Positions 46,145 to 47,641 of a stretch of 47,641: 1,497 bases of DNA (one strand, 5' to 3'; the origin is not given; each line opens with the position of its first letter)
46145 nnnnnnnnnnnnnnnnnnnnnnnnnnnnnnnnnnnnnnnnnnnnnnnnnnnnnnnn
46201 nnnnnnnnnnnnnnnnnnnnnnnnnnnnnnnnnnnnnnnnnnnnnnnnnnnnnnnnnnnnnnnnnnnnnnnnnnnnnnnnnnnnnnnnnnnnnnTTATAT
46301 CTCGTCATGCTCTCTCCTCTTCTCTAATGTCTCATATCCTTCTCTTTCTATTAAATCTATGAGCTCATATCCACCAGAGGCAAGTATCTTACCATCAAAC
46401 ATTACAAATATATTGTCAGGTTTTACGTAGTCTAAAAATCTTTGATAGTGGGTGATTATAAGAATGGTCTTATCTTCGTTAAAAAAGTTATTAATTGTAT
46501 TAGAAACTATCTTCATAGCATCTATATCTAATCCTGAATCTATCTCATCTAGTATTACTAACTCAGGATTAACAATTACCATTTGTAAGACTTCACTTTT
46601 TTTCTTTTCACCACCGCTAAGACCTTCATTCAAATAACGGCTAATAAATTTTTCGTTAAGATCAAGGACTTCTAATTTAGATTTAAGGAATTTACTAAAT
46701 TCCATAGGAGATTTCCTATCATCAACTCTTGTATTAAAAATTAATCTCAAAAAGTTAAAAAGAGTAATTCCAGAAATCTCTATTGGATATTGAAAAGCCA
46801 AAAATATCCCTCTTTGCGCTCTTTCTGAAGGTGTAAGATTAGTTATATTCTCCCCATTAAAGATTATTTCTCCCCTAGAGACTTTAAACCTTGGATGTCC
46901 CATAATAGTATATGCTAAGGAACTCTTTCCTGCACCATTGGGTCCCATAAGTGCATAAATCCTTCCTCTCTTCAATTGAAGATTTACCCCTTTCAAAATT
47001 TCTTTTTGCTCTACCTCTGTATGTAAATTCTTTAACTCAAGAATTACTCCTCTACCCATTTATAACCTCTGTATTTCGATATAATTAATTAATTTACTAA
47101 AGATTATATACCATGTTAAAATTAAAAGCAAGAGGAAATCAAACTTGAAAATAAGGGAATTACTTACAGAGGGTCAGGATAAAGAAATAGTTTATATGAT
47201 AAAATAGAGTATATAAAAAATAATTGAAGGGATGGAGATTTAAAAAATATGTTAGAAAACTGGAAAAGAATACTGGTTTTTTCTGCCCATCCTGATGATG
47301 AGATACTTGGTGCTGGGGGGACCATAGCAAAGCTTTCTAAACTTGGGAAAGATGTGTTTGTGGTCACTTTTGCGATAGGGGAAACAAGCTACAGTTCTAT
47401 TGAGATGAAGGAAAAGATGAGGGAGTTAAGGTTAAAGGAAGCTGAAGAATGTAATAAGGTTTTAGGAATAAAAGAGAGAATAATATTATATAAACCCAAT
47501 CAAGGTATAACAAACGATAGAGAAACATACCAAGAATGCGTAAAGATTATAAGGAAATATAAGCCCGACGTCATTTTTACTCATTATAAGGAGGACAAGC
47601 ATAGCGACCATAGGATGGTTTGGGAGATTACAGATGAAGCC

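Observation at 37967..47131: suf Fe-S assembly operon runs without gaps into a corrinoid methyltransferase module and hybrid-cluster protein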

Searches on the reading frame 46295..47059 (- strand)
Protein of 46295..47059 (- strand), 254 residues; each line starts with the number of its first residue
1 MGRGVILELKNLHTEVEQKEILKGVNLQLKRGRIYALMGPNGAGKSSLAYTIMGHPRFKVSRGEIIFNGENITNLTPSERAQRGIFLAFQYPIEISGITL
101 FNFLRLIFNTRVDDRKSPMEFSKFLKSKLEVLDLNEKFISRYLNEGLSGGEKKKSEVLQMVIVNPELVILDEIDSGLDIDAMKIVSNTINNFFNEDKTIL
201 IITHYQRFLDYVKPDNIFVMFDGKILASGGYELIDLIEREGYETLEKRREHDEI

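Call 3: search_protein_families(library=pfam, proteins=[window:46295-47059:-])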
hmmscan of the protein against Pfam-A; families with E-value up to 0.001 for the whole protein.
window:46295-47059:- (254 aa): 5 families
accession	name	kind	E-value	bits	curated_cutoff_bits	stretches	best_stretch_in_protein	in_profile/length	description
PF00005.33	ABC_tran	-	6.7e-22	79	25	1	22-172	1-134/137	ABC transporter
PF02463.25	SMC_N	-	8.5e-09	35.6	40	1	33-212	25-205/220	RecF/RecN/SMC N terminal domain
PF13304.12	AAA_21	-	4.7e-06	27.3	27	0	165-204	256-298/304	AAA domain, putative AbiEii toxin, Type IV TA system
PF00004.35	AAA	-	0.00069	20.5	21.2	0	37-66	3-35/131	ATPase family associated with various cellular activities (AAA)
PF03193.22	RsgA_GTPase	-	0.00075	19.8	30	0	9-60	84-134/174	RsgA GTPase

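Call 4: search_protein_families(library=ncbifam, proteins=[window:46295-47059:-])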
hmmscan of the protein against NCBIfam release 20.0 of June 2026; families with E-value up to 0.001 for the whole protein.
window:46295-47059:- (254 aa): 184 families (the best 25 are shown)
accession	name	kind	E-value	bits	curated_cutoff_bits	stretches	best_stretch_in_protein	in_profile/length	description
TIGR01978.1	sufC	equivalog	1.3e-94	316.2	212.8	1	7-244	1-242/243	Fe-S cluster assembly ATPase SufC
NF007134.0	PRK09580.1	equivalog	2.7e-78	262.9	400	1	7-246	2-245/248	Fe-S cluster assembly ATPase SufC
TIGR04406.1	LPS_export_lptB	equivalog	2.7e-29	102.2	240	1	7-232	2-220/239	LPS export ABC transporter ATP-binding protein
NF007601.2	PRK10247.1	equivalog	1.7e-26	93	292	1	6-206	1-192/204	iron efflux ABC transporter ATP-binding subunit FetA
TIGR03410.1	urea_trans_UrtE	equivalog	1.5e-25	90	285.8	1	7-230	1-215/230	urea ABC transporter ATP-binding subunit UrtE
TIGR03411.1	urea_trans_UrtD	equivalog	2e-25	89.9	304.1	1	6-233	2-228/242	urea ABC transporter ATP-binding protein UrtD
TIGR03864.1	PQQ_ABC_ATP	hypoth_equivalog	9.5e-24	84.1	302.25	1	7-232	2-217/236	ABC transporter, ATP-binding subunit, PQQ-dependent alcohol dehydrogenase system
NF008364.0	PRK11160.1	equivalog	1.3e-23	83.4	630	1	7-247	339-573/575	heme ABC transporter ATP-binding protein/permease CydC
TIGR04521.1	ECF_ATPase_2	equivalog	1.7e-23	83.1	330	1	18-229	17-227/279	energy-coupling factor transporter ATPase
TIGR01188.1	drrA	subfamily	4.7e-23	81.9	312.45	1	20-247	7-222/302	daunorubicin resistance ABC transporter, ATP-binding protein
NF010068.0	PRK13548.1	equivalog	9.3e-23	80.6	261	1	6-229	5-225/261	heme ABC transporter ATP-binding protein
TIGR00972.1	3a0107s01c2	equivalog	2.7e-22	79.3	343.2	1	7-229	2-225/248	phosphate ABC transporter ATP-binding protein PstB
TIGR04520.1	ECF_ATPase_1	equivalog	2.9e-22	79.4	315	1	14-230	8-219/269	energy-coupling factor transporter ATPase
TIGR03608.1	L_ocin_972_ABC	subfamily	4.7e-22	78.5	254.85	1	9-207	1-195/206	putative bacteriocin export ABC transporter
NF043075.1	MMSYN1_0197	equivalog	6.6e-22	77.9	550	1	6-230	2-216/341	spermidine/putrescine ABC transporter ATP-binding protein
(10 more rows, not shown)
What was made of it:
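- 46295..47059 (-): sufC, Fe-S assembly ATPase, 254 aa. TIGR01978, 316 bits against a cutoff of 212.8 (call 4).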

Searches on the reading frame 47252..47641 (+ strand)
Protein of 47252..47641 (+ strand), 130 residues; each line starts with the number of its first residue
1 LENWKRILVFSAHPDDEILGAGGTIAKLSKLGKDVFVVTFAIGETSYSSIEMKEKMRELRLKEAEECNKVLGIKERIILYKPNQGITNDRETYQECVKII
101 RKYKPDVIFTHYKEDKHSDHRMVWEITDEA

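Call 55: search_protein_families(library=ncbifam, max_evalue=0.001, proteins=[window:47252-47641:+])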
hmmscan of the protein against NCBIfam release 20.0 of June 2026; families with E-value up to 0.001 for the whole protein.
window:47252-47641:+ (130 aa): 5 families
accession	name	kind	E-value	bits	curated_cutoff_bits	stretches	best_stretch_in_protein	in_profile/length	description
TIGR04001.1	thiol_BshB1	equivalog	1.7e-26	93.4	182.5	1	7-130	4-121/226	bacillithiol biosynthesis deacetylase BshB1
TIGR03446.1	mycothiol_Mca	equivalog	4.7e-13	49.4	277.15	1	6-128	2-147/283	mycothiol conjugate amidase Mca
TIGR04000.1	thiol_BshB2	equivalog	5.3e-10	39.3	195.25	1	6-122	2-125/217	bacillithiol biosynthesis deacetylase BshB2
NF002557.0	PRK02122.1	subfamily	2.5e-09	35.8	384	1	5-57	371-423/653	glucosamine-6-phosphate deaminase-like protein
TIGR03445.1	mycothiol_MshB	equivalog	2.9e-09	37.2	224.35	1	9-46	2-39/284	N-acetyl-1-D-myo-inositol-2-amino-2-deoxy-alpha-D-glucopyranoside deacetylase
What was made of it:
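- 47252..47641 (+): Divergently transcribed PIG-L/LmbE-family deacetylase, most similar to BshB1 (low-molecular-weight-thiol biosynthesis type). It is cut by the end of the window. TIGR04001 scores 93 bits over the 130 aa present (call 55).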
